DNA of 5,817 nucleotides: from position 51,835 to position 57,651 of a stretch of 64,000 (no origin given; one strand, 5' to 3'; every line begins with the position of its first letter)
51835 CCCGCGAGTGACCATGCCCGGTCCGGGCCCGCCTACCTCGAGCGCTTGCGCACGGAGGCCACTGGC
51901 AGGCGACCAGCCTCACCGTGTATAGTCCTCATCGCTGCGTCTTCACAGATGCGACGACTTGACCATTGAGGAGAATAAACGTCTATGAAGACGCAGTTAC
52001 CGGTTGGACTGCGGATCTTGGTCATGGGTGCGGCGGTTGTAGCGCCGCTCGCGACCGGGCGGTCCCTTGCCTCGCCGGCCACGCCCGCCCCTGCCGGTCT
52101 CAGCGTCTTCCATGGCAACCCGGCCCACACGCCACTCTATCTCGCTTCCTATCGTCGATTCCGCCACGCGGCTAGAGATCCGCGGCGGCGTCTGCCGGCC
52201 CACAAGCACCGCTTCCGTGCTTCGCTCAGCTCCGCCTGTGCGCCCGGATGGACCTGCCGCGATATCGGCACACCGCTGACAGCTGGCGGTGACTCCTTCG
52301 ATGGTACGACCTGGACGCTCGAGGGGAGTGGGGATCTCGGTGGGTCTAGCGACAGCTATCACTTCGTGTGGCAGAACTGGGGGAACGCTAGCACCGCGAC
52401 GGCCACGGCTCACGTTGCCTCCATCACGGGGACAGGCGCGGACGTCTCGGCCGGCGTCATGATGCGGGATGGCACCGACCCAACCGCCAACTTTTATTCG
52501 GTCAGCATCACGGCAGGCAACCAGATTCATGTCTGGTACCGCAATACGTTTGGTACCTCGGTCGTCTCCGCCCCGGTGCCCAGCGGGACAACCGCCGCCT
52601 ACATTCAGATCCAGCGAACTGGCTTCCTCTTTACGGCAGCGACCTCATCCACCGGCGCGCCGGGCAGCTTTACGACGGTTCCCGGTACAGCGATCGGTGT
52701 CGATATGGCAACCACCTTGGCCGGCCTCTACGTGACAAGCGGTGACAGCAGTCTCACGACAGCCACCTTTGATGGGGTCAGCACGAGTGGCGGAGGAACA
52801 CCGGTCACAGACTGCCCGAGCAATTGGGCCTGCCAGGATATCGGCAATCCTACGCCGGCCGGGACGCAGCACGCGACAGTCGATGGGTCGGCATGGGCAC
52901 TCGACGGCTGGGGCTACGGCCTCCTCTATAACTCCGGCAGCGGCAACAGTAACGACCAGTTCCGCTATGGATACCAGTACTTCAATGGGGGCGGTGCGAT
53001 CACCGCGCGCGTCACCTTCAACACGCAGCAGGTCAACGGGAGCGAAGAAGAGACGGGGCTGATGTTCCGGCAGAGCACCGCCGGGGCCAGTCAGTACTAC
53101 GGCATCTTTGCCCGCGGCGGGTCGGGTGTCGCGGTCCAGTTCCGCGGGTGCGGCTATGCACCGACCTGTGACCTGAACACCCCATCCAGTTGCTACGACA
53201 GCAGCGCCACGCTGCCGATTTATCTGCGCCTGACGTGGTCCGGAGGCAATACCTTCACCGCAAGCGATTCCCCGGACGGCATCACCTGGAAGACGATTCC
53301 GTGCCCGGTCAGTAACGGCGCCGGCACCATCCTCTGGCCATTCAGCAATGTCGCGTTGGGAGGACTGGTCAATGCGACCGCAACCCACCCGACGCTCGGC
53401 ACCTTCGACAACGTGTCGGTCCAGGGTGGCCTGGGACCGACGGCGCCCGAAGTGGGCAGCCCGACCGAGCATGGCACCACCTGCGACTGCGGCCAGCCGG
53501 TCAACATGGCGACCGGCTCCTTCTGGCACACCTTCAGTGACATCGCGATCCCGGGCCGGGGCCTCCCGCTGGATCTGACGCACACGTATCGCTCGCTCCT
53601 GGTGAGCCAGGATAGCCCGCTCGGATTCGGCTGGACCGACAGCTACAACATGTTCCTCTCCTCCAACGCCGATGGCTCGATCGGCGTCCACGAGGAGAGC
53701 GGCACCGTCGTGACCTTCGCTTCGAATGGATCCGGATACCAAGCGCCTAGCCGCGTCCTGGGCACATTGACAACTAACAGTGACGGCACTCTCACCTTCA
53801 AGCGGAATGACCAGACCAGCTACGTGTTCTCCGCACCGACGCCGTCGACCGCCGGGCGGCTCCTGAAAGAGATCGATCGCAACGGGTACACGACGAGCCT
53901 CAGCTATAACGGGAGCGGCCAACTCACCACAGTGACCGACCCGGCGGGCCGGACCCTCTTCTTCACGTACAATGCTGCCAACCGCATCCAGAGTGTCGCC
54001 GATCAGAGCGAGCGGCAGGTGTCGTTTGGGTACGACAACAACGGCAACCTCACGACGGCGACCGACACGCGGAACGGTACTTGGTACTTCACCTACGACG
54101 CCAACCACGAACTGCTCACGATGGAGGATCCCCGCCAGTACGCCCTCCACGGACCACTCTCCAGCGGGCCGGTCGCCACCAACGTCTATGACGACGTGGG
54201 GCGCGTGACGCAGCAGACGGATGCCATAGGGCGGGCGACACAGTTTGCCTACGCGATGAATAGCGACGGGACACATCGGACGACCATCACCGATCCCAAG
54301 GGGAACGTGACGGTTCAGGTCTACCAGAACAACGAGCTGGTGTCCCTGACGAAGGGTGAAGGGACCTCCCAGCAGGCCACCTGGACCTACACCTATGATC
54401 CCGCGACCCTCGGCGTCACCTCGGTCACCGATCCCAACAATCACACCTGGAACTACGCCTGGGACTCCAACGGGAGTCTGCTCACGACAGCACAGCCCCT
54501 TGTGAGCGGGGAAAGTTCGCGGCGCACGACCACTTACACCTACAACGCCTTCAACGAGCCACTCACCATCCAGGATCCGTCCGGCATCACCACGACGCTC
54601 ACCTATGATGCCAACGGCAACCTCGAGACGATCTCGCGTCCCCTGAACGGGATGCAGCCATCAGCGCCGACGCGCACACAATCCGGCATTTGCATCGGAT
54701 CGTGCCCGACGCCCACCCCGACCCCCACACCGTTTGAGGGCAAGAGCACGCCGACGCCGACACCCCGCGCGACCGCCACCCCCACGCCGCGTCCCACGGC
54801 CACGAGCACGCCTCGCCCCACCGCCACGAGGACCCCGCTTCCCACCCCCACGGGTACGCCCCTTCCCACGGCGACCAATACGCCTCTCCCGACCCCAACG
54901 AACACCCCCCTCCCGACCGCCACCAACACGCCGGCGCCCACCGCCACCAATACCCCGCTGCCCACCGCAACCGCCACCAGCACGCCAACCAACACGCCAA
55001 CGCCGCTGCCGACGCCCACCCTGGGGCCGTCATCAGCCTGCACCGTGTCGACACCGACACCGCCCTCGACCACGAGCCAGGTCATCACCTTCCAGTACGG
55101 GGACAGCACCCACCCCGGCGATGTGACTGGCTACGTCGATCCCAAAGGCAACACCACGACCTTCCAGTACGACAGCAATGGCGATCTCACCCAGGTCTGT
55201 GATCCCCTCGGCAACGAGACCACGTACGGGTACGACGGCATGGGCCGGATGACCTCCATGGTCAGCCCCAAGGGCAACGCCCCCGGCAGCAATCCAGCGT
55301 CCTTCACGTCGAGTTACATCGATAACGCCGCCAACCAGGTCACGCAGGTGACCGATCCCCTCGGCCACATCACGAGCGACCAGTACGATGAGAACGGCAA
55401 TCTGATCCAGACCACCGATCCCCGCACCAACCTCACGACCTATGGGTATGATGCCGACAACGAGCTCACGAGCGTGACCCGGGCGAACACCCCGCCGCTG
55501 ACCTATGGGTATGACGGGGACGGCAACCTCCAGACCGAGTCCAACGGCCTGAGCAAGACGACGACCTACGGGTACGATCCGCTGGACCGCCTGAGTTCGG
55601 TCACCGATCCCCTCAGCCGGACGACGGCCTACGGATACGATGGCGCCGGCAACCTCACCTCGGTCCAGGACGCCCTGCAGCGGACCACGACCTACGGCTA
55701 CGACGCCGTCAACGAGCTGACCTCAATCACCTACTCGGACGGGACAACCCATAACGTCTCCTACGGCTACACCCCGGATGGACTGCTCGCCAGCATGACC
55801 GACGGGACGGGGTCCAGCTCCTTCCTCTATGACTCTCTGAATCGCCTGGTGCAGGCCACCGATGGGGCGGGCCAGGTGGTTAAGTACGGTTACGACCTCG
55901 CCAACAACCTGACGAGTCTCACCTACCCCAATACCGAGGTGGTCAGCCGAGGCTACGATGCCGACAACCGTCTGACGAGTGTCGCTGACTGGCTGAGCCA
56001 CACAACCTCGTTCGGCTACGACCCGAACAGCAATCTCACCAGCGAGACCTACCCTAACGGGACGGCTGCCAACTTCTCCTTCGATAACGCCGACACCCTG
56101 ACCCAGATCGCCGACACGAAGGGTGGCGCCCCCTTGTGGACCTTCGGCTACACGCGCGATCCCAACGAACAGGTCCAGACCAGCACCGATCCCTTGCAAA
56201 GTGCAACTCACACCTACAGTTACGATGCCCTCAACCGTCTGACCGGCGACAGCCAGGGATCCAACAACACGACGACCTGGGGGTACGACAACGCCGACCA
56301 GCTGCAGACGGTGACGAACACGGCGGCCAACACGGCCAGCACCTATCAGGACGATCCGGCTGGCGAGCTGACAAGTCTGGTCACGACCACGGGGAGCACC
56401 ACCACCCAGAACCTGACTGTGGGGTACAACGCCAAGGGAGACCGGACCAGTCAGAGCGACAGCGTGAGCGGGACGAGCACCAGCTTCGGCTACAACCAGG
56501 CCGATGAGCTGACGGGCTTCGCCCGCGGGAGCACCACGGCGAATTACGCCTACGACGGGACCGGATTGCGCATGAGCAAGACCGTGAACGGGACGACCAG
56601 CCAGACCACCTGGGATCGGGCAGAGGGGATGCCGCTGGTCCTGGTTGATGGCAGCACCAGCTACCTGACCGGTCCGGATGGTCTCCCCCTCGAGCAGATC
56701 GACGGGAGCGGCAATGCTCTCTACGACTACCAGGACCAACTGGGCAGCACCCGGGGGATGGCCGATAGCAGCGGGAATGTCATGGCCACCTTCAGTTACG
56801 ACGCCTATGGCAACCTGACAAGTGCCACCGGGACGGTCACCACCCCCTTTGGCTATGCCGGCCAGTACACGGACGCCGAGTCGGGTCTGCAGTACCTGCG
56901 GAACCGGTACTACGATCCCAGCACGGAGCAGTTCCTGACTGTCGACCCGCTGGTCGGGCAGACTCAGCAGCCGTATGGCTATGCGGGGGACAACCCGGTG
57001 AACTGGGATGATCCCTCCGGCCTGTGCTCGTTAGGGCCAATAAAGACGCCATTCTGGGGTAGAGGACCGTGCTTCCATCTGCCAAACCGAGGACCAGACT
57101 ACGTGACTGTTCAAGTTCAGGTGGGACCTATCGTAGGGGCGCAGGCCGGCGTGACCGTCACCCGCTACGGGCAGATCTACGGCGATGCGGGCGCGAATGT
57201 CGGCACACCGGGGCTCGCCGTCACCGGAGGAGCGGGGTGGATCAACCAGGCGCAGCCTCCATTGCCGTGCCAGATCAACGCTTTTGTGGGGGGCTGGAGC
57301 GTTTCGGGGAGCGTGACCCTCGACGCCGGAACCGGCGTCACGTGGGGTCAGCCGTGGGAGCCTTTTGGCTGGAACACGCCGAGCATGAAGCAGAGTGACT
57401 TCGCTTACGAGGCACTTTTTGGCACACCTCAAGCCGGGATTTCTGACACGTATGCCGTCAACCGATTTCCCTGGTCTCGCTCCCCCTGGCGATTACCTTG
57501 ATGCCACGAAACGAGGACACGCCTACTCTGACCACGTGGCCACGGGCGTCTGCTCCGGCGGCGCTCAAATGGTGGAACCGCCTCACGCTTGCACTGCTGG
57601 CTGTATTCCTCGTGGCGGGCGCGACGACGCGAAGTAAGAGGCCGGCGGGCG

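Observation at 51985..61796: Sec-signal Rhs polymorphic-toxin gene followed by an array of three displaced toxin-tip/immunity cassettes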

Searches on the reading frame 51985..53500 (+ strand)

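Call 12: search_protein_families(library=pfam, proteins=[window:51985-53500:+], max_evalue=10)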
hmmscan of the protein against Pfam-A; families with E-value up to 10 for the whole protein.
window:51985-53500:+ (505 aa): 0 families

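Call 32: search_solved_structures(query=window:52225-53500:+, max_evalue=1, show_alignments=1)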
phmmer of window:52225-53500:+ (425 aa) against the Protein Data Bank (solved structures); distinct sequences matched with E-value up to 1: 0.

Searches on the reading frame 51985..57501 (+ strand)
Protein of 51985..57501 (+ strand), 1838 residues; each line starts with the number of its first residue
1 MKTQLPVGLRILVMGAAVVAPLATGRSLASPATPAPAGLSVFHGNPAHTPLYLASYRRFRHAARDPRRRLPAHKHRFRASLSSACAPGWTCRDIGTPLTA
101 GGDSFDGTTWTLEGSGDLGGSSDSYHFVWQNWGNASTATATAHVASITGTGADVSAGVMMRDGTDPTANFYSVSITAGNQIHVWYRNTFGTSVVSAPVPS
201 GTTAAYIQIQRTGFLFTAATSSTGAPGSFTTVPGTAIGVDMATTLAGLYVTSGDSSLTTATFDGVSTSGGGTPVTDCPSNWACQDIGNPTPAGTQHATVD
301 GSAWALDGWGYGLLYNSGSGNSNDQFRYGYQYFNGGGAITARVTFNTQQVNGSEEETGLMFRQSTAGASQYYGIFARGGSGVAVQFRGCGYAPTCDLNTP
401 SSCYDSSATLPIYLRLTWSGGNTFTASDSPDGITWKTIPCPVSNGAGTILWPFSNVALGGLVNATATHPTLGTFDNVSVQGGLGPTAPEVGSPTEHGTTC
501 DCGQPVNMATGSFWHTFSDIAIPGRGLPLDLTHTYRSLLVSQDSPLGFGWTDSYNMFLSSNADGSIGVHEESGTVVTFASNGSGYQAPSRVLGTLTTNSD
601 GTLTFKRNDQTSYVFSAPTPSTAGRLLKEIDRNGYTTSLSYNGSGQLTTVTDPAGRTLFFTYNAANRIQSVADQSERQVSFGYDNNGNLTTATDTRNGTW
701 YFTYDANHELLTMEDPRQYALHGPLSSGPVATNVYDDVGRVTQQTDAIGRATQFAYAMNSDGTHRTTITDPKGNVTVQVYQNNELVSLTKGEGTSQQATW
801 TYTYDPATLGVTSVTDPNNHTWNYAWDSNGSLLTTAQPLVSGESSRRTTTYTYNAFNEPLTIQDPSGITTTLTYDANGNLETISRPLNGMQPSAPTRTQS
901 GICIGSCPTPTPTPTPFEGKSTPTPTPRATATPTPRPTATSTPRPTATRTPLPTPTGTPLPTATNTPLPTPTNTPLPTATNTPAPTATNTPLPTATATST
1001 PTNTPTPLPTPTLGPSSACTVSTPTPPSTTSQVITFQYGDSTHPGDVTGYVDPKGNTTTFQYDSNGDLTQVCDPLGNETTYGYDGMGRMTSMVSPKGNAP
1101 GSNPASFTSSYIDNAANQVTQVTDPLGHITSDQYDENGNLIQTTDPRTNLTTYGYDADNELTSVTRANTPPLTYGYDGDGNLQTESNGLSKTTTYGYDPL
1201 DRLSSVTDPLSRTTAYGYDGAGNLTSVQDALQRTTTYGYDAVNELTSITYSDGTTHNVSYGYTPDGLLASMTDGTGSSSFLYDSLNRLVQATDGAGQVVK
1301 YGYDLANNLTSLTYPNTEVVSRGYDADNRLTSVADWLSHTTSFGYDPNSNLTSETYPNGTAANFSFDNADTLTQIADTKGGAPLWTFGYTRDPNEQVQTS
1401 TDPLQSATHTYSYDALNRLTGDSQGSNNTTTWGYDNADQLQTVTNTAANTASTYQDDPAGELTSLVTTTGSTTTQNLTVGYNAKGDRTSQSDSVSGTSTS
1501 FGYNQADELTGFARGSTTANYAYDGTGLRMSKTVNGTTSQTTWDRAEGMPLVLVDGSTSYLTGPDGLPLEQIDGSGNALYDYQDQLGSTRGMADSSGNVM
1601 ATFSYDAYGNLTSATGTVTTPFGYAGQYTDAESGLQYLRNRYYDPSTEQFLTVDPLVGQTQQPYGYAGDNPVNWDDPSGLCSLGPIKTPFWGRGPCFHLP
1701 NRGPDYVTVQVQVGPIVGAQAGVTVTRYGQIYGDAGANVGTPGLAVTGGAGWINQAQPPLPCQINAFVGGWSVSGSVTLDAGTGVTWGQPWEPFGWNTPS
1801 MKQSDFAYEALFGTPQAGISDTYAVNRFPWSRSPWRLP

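Call 3: search_protein_families(library=pfam, proteins=[window:51985-57501:+], max_evalue=0.01)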
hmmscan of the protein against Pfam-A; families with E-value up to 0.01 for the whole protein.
window:51985-57501:+ (1838 aa): 2 families
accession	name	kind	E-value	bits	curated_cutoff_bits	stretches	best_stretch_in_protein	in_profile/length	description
PF05593.20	RHS_repeat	-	2.8e-99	324.4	22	16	1062-1098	1-37/38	RHS Repeat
PF20148.4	DUF6531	-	3e-16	60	24.1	1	503-578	1-74/74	Domain of unknown function (DUF6531)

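Call 4: search_protein_families(library=ncbifam, proteins=[window:51985-57501:+], max_evalue=0.01)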
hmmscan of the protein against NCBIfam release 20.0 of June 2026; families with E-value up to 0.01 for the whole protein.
window:51985-57501:+ (1838 aa): 3 families
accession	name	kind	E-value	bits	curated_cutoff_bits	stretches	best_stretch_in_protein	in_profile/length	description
TIGR01643.1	YD_repeat_2x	repeat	2.7e-69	227.1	15.8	12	1176-1216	1-41/42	YD repeat-containing protein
NF041261.1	RHS_core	equivalog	4.5e-50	170.5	2000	6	1104-1309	467-672/1261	RHS element core protein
TIGR03696.1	Rhs_assc_core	domain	1.7e-20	73.3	32.5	1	1605-1680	1-76/76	RHS repeat-associated core domain-containing protein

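Call 19: find_related_loci(query=window:51985-57501:+, collection=genome_contigs, flank=10000)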
Query window:51985-57501:+ (1838 aa) in genome_contigs; peptide patterns used: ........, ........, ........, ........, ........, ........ (x = any residue, [..] = any of these).
55 stretches matched a pattern, but none encodes a relative of the query by tblastn (E <= 1e-3).

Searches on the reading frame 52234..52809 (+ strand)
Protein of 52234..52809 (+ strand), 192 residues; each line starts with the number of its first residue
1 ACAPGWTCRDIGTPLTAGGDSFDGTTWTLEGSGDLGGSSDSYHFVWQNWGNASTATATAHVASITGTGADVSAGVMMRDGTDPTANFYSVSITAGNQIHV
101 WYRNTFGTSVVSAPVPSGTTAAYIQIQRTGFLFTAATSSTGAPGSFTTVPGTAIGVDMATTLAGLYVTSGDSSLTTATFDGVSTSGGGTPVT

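Call 75: search_solved_structures(query=A9, max_evalue=10)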
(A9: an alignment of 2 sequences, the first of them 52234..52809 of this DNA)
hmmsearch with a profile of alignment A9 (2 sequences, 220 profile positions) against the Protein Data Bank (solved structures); distinct sequences matched with E-value up to 10: 1.
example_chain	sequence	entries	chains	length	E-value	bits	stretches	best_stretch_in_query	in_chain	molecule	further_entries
6tm2_A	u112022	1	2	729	0.045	16.7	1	3-52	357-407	Mucin-2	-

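Call 79: predict_structure(alignment_id=A9)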
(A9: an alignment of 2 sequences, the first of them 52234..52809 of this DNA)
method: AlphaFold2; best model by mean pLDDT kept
length: 192 residues; sequences in the alignment: 2
mean_pLDDT: 49.1   pTM: 0.51
mean pLDDT of the five models: 49.1, 48.8, 42.5, 40.9, 39.5
residues with pLDDT >= 90: 0; 70-90: 18; 50-70: 62; < 50: 112
segments of 3 or more residues with pLDDT < 50: 1-52, 67-74, 79-86, 92-95, 102-109, 117-119, 153-175, 188-192
pLDDT, mean of each block of 10 residues (from residue 1): 36 39 42 30 43 62 54 50 49 51 45 50 68 71 74 41 28 48 54 31
secondary structure, 60 per line:
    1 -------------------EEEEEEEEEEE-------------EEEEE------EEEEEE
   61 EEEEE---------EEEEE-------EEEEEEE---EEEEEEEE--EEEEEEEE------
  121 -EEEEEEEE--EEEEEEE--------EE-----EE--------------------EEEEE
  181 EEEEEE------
elements in order: E20-30 E44-48 E55-65 E75-79 E87-93 E97-104 E107-114 E122-129 E132-138 E176-186

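Call 81: fold_search(model_id=the predicted structure, library=pdb)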
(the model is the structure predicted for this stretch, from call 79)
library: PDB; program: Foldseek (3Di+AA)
matches with E <= 10: 1126; with E <= 0.001: 0
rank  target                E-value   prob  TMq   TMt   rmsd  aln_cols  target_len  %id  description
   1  8wok_A                1.4e-03  0.98  0.31  0.23  10.8       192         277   11  Crystal structure of PL7 family alginate lyase AlyMc (released 2024-10-16)
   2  4b1m_C                2.1e-03  1.00  0.40  0.46  11.4       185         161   12  CARBOHYDRATE BINDING MODULE CBM66 FROM BACILLUS SUBTILIS (released 2012-12-12)
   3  1pz7_B                2.1e-03  0.98  0.30  0.30  14.6       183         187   11  Modulation of agrin function by alternative splicing and Ca2+ binding (released 2004-04-13)
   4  4b1m_A                2.2e-03  1.00  0.40  0.45  11.2       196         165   12  CARBOHYDRATE BINDING MODULE CBM66 FROM BACILLUS SUBTILIS (released 2012-12-12)
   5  4ozx                  2.2e-03  0.93  0.30  0.23  11.3       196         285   17  Crystal Structure of the alginate lyase from Klebsiella pneumoniae (released 2015-03-04)
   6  3o12                  2.5e-03  1.00  0.42  0.44  11.2       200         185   14  The crystal structure of a functionally unknown protein from Saccharomyces cerevisiae. (released 2010-09-15)
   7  3c2u_B                2.5e-03  1.00  0.35  0.14   9.0       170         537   12  Structure of the two subsite D-xylosidase from Selenomonas ruminantium in complex with 1,3-bis[tris(hydroxymethyl)meth (released 2008-04-22)
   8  4azz_A                2.6e-03  1.00  0.39  0.44  10.9       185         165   14  Carbohydrate binding module CBM66 from Bacillus subtilis (released 2012-07-25)
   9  1c4r_F                2.6e-03  0.98  0.31  0.33  11.1       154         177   13  THE STRUCTURE OF THE LIGAND-BINDING DOMAIN OF NEUREXIN 1BETA: REGULATION OF LNS DOMAIN FUNCTION BY ALTERNATIVE SPLICIN (released 2000-10-04)
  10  4b1m_B                3.4e-03  1.00  0.35  0.41  10.5       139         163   15  CARBOHYDRATE BINDING MODULE CBM66 FROM BACILLUS SUBTILIS (released 2012-12-12)
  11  8zy7_A                3.6e-03  0.77  0.26  0.07  15.7       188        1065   10  Sarbecovirus HeB2013 Spike Trimer in a Locked Conformation (released 2025-02-05)
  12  7k1r_A                3.7e-03  1.00  0.42  0.17   9.4       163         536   12  X-ray Structure of an Enterobacter GH43 Beta-Xylosidase: EcXyl43 F507A mutant (released 2021-11-10)
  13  3c2u_A                3.9e-03  1.00  0.35  0.14   9.0       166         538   13  Structure of the two subsite D-xylosidase from Selenomonas ruminantium in complex with 1,3-bis[tris(hydroxymethyl)meth (released 2008-04-22)
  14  5z8y_B                3.9e-03  0.98  0.33  0.34  11.2       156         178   13  Crystal structure of human LRRTM2 in complex with Neurexin 1beta (released 2018-10-10)
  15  1c4r_E                4.2e-03  0.95  0.32  0.33  11.3       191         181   12  THE STRUCTURE OF THE LIGAND-BINDING DOMAIN OF NEUREXIN 1BETA: REGULATION OF LNS DOMAIN FUNCTION BY ALTERNATIVE SPLICIN (released 2000-10-04)
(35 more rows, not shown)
